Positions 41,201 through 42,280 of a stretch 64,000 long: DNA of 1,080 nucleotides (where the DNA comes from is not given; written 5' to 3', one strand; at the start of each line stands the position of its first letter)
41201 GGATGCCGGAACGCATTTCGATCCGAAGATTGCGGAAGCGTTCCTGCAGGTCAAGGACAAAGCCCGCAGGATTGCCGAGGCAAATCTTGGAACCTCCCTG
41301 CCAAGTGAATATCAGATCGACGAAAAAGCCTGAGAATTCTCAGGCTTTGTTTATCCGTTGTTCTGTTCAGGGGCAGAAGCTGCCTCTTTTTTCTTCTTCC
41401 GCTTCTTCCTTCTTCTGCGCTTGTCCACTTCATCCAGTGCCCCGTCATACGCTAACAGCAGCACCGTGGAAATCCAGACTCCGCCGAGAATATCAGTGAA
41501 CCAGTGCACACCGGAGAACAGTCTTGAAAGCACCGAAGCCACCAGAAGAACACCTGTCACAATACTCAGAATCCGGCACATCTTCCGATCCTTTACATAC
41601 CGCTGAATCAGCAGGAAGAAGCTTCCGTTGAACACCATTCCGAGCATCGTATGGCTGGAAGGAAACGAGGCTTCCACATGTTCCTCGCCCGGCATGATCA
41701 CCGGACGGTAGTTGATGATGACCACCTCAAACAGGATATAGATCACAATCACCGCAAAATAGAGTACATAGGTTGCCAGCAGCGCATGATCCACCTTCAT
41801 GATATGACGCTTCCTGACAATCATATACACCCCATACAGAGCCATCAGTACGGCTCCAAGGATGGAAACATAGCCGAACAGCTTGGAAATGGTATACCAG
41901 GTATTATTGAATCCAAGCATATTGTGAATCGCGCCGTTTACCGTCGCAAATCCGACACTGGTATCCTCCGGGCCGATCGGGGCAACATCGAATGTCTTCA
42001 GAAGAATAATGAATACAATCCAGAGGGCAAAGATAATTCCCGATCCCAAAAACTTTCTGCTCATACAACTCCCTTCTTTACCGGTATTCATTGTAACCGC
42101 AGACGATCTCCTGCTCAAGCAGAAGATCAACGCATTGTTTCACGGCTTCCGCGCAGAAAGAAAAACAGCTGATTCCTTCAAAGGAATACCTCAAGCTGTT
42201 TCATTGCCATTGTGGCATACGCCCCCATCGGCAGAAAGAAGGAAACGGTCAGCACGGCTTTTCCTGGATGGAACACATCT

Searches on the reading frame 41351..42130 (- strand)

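Call 5: search_protein_families(library=pfam, proteins=[window:41351-42130:-], max_evalue=0.01)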
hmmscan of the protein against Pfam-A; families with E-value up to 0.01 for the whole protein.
window:41351-42130:- (259 aa): 4 families
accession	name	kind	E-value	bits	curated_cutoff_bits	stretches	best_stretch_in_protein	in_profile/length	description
PF01569.27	PAP2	-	1.4e-12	47.9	27.2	1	153-227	48-120/130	PAP2 superfamily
PF14378.12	PAP2_3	-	0.00025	21.3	27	1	154-224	125-187/190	PAP2 superfamily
PF25592.1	DUF7937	-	0.0033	16.8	31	1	76-133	136-193/402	Domain of unknown function (DUF7937)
PF14360.12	PAP2_C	-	0.004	18.1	27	1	158-228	8-72/74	PAP2 superfamily C-terminal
